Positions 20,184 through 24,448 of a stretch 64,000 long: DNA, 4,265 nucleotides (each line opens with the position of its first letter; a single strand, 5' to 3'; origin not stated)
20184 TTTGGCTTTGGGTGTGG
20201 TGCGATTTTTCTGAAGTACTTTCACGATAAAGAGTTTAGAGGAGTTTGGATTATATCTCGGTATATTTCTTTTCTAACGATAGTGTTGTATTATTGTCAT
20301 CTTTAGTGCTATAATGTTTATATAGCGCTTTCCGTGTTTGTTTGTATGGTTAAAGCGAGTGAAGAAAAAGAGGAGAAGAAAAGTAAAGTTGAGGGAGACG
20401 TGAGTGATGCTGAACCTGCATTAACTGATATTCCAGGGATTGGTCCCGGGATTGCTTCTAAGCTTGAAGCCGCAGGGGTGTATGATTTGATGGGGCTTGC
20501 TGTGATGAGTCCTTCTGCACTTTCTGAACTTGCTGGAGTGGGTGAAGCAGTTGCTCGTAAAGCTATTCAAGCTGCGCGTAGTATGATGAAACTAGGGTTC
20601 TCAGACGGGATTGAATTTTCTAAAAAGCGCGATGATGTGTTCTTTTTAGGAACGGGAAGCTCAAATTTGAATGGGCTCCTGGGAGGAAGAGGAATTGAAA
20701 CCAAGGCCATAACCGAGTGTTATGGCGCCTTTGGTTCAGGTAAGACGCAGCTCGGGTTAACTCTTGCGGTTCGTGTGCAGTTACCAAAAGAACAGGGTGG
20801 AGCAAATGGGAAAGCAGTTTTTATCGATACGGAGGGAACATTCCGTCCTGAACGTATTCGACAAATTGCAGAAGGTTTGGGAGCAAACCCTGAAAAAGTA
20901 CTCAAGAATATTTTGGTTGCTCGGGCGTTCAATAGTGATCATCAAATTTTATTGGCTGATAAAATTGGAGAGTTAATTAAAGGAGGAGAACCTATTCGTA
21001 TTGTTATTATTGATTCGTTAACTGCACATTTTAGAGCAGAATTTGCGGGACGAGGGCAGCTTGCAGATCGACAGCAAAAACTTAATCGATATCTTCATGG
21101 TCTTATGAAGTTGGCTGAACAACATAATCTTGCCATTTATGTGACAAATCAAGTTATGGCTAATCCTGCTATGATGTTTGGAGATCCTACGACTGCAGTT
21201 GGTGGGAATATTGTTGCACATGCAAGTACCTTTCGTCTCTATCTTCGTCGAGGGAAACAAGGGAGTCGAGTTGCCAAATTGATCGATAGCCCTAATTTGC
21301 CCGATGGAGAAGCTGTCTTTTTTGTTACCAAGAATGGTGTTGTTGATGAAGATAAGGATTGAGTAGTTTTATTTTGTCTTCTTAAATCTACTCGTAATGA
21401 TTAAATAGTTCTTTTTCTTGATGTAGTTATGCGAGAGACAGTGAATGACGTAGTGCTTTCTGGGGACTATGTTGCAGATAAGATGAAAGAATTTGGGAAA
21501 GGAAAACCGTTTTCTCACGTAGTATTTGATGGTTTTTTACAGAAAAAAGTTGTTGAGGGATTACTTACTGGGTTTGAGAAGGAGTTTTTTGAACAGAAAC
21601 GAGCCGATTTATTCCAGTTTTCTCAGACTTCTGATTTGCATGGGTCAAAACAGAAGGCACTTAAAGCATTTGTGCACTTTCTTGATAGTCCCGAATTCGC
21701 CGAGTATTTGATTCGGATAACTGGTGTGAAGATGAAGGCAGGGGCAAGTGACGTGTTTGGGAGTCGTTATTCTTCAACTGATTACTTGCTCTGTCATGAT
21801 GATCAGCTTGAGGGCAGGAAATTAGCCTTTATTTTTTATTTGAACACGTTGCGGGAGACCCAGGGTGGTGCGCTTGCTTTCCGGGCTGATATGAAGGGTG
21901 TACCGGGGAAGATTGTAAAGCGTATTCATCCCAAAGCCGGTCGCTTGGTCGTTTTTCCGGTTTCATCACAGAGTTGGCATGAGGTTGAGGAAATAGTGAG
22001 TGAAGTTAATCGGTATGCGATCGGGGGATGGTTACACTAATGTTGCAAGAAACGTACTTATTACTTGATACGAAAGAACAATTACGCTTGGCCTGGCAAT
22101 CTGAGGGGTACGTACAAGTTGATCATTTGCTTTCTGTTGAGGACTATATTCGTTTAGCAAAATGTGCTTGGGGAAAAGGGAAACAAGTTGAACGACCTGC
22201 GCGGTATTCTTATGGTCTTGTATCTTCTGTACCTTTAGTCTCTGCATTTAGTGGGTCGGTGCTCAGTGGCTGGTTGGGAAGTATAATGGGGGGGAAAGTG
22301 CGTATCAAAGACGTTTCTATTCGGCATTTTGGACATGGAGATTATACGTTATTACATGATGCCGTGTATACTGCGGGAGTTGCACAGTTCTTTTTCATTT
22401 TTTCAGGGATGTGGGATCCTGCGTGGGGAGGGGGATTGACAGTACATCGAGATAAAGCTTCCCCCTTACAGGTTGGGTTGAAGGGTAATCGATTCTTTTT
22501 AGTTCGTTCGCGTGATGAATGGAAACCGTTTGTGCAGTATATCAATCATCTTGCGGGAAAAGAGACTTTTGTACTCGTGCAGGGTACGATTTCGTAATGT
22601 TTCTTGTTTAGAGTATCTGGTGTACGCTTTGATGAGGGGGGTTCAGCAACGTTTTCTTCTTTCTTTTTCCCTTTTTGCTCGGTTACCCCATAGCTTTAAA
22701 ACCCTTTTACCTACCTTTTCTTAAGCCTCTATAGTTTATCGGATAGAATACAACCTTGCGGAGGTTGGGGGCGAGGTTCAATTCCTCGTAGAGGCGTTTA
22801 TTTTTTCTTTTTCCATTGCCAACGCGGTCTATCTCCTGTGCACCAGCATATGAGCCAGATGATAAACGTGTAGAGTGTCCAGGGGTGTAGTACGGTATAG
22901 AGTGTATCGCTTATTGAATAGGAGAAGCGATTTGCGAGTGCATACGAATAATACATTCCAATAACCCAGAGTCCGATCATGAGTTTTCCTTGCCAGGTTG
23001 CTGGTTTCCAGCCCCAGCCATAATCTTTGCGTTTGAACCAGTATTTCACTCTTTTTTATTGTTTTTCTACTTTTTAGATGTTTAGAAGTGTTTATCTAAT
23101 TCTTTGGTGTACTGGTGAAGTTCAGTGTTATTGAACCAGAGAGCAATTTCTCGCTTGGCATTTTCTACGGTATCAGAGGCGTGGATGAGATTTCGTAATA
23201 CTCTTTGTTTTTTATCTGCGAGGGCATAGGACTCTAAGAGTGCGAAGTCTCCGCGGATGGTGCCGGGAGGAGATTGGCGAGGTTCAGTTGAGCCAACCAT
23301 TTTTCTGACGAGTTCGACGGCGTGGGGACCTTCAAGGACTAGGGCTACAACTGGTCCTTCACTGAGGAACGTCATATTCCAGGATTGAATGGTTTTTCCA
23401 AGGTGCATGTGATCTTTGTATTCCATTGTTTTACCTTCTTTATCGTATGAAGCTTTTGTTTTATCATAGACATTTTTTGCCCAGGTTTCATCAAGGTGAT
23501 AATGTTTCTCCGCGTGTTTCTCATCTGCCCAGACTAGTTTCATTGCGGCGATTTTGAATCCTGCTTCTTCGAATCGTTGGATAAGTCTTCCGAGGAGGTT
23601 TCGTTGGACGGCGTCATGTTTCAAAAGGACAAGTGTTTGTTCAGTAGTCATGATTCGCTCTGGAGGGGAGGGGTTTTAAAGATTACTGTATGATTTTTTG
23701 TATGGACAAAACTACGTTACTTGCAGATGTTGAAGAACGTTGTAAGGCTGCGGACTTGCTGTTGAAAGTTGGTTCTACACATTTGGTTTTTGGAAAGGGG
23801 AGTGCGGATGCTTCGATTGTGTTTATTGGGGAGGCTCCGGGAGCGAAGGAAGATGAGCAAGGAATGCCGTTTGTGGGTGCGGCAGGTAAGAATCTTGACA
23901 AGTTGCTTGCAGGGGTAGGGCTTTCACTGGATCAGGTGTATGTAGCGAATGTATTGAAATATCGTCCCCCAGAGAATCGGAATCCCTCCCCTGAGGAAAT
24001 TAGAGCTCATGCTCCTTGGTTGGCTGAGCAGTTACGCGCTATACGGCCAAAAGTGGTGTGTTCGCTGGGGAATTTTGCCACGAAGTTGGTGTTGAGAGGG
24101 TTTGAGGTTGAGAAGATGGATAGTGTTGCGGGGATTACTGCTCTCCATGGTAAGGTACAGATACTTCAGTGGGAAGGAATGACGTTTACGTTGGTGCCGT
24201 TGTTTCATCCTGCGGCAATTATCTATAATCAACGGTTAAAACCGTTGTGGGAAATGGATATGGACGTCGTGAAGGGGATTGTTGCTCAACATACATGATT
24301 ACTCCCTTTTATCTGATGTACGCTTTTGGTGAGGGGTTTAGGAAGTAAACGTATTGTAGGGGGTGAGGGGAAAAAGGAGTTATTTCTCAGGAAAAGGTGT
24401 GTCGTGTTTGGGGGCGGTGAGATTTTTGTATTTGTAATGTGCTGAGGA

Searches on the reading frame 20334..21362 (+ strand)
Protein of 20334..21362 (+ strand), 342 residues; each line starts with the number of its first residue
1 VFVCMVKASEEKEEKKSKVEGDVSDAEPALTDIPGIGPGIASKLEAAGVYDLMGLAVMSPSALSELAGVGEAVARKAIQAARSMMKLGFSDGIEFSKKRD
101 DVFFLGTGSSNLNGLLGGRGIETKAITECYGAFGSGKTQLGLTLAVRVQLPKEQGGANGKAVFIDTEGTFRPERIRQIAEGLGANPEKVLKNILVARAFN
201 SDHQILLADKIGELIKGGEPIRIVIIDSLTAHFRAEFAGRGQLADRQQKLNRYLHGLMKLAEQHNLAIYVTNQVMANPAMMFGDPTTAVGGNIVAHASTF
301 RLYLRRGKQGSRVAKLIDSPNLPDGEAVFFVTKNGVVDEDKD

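Call 80: search_protein_families(library=pfam, max_evalue=0.001, proteins=[window:20334-21362:+])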
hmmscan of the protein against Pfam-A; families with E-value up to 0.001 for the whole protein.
window:20334-21362:+ (342 aa): 7 families
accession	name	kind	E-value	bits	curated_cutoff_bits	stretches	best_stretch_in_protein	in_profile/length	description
PF08423.17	Rad51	-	5.7e-88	294.7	22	1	98-338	1-243/244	Rad51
PF00154.27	RecA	-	1.9e-16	60.8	27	1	96-310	24-224/262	recA bacterial DNA recombination protein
PF14520.12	HHH_5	-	5e-09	36.9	27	1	29-82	3-56/57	Helix-hairpin-helix domain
PF13481.12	AAA_25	-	1.5e-06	28.4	27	1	121-271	30-187/195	AAA domain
PF11798.14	IMS_HHH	-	0.00077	20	24.4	0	30-49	13-32/32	IMS family HHH motif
PF14716.13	HHH_8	-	0.00082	20.1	30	0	28-45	48-65/73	Helix-hairpin-helix domain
PF06745.19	ATPase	-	0.00096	19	26.6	0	107-232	3-131/231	KaiC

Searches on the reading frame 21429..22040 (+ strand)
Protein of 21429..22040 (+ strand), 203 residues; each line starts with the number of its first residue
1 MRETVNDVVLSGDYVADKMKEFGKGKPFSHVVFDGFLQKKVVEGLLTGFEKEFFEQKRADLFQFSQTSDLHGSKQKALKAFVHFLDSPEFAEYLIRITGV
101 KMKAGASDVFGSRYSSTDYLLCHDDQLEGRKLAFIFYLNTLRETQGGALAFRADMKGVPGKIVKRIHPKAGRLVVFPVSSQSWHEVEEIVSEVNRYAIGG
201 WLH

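Call 80: search_protein_families(library=pfam, max_evalue=0.001, proteins=[window:21429-22040:+])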
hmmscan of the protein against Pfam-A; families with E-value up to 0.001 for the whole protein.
window:21429-22040:+ (203 aa): 3 families
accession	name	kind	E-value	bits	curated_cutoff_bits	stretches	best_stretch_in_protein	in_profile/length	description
PF13661.12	2OG-FeII_Oxy_4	-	4.1e-23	82.2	27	1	112-203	4-98/98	2OG-Fe(II) oxygenase superfamily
PF13640.12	2OG-FeII_Oxy_3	-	5.1e-18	66.3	27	1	112-203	4-98/98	2OG-Fe(II) oxygenase superfamily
PF10637.15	Ofd1_CTDD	-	0.00069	19.6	27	1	68-140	99-167/255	Oxoglutarate and iron-dependent oxygenase degradation C-term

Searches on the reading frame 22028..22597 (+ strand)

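Call 80: search_protein_families(library=pfam, max_evalue=0.001, proteins=[window:22028-22597:+])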
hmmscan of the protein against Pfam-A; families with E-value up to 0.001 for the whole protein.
window:22028-22597:+ (189 aa): 1 family
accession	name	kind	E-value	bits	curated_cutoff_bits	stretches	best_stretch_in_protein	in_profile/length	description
PF10637.15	Ofd1_CTDD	-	0.00047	20.1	27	0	71-112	109-151/255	Oxoglutarate and iron-dependent oxygenase degradation C-term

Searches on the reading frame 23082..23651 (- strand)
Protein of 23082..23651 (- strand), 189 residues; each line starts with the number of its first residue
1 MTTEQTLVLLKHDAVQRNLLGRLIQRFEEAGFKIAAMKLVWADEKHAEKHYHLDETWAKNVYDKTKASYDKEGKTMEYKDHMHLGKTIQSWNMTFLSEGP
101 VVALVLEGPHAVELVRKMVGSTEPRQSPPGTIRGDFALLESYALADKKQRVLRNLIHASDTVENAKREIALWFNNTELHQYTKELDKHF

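Call 80: search_protein_families(library=pfam, max_evalue=0.001, proteins=[window:23082-23651:-])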
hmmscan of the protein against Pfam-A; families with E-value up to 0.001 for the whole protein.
window:23082-23651:- (189 aa): 1 family
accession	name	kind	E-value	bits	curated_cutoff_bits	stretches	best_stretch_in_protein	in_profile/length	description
PF00334.24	NDK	-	5.4e-40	136.8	27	2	83-177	51-134/135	Nucleoside diphosphate kinase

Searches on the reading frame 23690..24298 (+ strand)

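Call 80: search_protein_families(library=pfam, max_evalue=0.001, proteins=[window:23690-24298:+])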
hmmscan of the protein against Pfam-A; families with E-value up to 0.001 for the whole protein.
window:23690-24298:+ (202 aa): 1 family
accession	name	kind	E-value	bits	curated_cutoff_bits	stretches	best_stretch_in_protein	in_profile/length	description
PF03167.25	UDG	-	1e-34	120.1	24.3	1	34-188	1-132/141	Uracil DNA glycosylase superfamily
